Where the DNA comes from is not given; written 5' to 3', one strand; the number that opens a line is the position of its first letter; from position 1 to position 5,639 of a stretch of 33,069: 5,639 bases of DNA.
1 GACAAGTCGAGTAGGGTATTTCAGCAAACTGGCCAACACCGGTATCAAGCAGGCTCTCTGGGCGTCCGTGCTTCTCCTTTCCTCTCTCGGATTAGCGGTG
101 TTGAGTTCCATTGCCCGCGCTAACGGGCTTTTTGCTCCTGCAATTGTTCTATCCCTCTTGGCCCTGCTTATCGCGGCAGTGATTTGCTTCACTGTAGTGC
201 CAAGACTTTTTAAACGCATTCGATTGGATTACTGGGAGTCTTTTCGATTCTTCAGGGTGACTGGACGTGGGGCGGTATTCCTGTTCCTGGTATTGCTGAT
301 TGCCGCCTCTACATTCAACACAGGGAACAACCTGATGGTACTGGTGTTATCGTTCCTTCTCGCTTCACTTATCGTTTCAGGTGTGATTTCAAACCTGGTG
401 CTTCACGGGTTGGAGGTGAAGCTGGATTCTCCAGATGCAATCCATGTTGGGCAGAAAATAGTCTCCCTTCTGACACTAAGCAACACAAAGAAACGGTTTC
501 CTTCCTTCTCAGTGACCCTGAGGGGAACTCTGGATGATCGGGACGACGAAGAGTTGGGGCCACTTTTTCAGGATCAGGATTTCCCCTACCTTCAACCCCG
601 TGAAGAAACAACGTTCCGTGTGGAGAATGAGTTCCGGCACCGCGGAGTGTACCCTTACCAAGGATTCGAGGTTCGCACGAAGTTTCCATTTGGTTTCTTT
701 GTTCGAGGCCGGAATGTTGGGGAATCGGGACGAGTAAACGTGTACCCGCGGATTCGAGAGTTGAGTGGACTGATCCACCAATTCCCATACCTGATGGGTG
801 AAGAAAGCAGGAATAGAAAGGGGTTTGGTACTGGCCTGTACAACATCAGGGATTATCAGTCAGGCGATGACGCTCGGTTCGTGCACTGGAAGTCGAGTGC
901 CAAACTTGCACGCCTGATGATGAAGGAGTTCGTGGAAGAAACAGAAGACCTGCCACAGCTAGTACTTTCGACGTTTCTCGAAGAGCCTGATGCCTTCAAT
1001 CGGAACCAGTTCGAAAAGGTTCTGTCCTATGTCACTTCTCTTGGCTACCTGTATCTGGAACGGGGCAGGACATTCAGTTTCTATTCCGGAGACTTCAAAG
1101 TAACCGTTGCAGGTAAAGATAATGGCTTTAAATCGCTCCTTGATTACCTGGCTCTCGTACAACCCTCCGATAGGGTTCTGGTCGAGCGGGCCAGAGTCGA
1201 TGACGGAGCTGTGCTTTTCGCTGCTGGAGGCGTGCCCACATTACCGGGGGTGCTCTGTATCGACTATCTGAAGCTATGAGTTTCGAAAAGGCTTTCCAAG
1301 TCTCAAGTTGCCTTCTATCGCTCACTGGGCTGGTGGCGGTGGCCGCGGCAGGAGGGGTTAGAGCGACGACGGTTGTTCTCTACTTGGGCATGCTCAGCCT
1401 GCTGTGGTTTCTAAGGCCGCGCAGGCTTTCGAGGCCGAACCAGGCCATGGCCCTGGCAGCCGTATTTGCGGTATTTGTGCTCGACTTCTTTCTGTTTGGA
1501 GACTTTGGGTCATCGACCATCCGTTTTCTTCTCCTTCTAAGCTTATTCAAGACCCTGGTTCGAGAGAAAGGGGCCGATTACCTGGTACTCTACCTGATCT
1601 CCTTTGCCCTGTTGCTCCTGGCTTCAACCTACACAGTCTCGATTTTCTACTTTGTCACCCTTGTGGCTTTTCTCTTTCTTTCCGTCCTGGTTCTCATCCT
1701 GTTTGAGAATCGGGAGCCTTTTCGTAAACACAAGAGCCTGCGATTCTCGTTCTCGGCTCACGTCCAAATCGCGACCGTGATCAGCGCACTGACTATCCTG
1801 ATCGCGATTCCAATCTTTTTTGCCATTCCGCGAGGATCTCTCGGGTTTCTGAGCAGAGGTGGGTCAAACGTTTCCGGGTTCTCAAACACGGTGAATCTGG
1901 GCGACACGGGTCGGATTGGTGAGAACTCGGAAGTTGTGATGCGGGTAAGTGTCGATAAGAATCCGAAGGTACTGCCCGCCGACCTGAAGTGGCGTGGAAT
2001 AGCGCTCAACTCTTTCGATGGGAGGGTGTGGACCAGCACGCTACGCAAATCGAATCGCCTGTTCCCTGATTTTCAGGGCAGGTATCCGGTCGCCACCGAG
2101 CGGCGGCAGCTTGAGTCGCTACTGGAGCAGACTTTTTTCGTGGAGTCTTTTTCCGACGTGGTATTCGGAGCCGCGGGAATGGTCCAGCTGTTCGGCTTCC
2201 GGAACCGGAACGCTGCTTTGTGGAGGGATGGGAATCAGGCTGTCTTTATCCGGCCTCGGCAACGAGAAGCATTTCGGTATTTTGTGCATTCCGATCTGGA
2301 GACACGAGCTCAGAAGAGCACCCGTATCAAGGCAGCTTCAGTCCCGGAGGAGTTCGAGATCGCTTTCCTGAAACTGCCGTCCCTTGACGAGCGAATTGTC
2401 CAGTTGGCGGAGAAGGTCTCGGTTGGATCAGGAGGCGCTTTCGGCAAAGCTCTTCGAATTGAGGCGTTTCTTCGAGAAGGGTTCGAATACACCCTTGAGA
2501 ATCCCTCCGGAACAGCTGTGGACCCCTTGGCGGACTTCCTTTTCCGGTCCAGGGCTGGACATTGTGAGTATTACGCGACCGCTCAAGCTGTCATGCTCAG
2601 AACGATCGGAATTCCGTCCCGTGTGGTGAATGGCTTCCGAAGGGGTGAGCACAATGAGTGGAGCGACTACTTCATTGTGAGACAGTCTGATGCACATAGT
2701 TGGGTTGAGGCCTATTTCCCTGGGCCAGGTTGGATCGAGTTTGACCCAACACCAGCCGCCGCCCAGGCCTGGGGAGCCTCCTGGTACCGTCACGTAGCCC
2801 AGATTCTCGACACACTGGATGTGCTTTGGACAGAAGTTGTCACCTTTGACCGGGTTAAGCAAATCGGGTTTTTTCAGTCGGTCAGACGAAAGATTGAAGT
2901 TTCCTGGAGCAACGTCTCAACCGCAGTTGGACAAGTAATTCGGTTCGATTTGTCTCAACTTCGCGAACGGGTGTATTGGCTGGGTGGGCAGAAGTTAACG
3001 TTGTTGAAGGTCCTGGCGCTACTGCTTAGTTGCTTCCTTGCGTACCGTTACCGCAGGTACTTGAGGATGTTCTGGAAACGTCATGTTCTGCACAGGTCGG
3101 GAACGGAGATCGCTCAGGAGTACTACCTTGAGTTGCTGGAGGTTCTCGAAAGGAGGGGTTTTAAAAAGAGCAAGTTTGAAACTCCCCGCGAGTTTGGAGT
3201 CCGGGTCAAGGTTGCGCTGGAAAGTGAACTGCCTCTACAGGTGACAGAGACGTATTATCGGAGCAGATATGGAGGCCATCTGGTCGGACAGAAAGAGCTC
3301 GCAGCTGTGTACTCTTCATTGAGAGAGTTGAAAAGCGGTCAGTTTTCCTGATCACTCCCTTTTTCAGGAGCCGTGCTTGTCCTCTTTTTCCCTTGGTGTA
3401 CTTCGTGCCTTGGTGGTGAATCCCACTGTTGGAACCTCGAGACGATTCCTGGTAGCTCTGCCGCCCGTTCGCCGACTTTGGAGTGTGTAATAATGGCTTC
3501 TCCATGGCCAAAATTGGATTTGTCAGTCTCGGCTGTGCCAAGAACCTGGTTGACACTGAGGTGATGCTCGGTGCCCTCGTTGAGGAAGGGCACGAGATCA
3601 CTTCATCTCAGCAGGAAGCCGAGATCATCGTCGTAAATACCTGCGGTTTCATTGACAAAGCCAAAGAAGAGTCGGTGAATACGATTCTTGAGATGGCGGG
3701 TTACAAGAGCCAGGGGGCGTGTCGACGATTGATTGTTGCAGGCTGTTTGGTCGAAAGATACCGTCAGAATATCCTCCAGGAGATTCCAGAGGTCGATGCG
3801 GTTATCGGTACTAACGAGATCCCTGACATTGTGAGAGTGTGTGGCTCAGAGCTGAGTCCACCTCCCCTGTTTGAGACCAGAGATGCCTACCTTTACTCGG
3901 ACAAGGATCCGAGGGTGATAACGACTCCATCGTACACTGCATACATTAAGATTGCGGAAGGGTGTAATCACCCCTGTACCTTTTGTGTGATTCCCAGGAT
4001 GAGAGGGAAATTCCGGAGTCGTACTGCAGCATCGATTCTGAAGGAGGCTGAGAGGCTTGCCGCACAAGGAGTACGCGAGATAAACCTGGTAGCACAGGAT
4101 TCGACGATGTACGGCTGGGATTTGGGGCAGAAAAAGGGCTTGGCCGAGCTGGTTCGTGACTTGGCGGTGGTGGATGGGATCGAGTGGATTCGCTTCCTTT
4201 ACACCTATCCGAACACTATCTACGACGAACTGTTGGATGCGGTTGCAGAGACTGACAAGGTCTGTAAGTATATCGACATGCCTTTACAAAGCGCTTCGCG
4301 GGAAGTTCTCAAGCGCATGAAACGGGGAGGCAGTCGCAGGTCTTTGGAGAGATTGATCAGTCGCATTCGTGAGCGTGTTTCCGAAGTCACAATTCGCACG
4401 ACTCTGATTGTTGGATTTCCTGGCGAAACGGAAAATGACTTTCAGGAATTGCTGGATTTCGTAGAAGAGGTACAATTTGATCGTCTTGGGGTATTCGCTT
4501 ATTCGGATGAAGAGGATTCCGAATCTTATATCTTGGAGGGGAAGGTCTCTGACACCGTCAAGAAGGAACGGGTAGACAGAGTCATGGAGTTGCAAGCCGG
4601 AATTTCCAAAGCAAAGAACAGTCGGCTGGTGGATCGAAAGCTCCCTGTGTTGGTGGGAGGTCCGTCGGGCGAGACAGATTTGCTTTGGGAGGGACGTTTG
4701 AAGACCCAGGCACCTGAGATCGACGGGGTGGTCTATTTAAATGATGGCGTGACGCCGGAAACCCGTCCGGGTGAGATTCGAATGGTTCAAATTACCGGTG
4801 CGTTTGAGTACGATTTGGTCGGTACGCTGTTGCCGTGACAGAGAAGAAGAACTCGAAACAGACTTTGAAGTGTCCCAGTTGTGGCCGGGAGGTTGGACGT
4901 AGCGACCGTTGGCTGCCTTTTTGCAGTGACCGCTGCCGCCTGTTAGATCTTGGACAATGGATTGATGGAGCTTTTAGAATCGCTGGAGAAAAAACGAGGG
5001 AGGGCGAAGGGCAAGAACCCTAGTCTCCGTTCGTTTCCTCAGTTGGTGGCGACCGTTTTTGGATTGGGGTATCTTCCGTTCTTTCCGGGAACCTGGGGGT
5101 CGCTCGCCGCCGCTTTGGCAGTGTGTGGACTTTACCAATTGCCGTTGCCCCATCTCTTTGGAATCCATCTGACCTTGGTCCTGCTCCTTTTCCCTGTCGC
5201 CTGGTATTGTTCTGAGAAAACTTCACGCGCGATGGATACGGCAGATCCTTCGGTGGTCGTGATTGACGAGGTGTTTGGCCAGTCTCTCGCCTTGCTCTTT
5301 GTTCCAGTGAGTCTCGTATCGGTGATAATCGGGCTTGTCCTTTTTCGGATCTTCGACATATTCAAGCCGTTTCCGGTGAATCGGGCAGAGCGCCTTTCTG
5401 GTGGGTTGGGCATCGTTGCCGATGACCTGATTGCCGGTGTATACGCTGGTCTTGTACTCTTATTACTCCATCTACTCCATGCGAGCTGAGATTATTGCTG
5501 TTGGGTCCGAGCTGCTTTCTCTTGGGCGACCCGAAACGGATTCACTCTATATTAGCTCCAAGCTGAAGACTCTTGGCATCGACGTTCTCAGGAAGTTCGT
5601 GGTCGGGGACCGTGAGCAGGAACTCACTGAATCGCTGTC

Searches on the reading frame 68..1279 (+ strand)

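Call 55: search_protein_families(library=pfam, proteins=[window:68-1279:+], max_evalue=0.00001)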
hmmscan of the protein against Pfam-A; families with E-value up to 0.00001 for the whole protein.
window:68-1279:+ (403 aa): 1 family
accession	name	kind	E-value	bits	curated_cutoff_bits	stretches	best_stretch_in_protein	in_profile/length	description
PF01882.25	DUF58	-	7.9e-07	28.9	23.4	1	260-300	2-42/216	Protein of unknown function DUF58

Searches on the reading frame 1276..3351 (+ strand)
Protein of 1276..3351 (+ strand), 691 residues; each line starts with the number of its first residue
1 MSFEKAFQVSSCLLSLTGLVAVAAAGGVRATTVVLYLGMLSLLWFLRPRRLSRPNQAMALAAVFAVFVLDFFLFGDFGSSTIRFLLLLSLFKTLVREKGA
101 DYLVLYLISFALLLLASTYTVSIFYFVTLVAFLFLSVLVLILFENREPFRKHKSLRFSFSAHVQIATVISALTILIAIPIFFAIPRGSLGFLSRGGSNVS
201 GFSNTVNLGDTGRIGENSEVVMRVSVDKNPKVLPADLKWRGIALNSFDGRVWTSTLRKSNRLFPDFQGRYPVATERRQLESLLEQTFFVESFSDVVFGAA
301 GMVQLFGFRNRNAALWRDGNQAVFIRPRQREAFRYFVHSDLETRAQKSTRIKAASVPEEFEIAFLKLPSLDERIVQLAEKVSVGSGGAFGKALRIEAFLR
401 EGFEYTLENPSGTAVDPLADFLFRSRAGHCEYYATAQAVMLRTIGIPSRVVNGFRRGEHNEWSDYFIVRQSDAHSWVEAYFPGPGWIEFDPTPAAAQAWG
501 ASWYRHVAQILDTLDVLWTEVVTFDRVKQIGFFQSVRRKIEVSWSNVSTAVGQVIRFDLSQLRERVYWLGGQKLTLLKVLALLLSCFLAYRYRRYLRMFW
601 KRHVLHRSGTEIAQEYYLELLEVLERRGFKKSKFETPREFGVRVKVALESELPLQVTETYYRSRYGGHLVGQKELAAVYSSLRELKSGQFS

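Call 55: search_protein_families(library=pfam, proteins=[window:1276-3351:+], max_evalue=0.00001)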
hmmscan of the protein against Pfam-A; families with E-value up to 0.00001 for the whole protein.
window:1276-3351:+ (691 aa): 3 families
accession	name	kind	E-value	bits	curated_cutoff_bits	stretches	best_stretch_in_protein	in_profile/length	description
PF11992.13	TgpA_N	-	1.8e-33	116.4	30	1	13-343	4-330/333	TgpA N-terminal domain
PF01841.26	Transglut_core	-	1.9e-24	86.5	23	1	376-491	2-108/108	Transglutaminase-like superfamily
PF13559.11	DUF4129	-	1.6e-08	34.9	24.8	1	617-681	2-67/69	Domain of unknown function (DUF4129)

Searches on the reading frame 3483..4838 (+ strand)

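Call 55: search_protein_families(library=pfam, proteins=[window:3483-4838:+], max_evalue=0.00001)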
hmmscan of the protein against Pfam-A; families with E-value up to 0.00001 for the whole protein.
window:3483-4838:+ (451 aa): 3 families
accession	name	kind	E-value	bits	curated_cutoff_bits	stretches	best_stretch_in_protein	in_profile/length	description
PF04055.27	Radical_SAM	-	2e-28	100.1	29.5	1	156-327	2-166/166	Radical SAM superfamily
PF00919.26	UPF0004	-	9.2e-28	96.6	27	1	10-109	1-98/98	Uncharacterized protein family UPF0004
PF18693.7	TRAM_2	-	1.6e-12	47.8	27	1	385-449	3-62/63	TRAM domain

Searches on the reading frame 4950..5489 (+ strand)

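Call 55: search_protein_families(library=pfam, proteins=[window:4950-5489:+], max_evalue=0.00001)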
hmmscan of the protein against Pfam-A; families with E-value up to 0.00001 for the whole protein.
window:4950-5489:+ (179 aa): 1 family
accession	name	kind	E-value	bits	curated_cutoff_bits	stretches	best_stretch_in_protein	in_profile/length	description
PF04608.18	PgpA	-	4.2e-43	147.1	28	1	33-174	2-141/141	Phosphatidylglycerophosphatase A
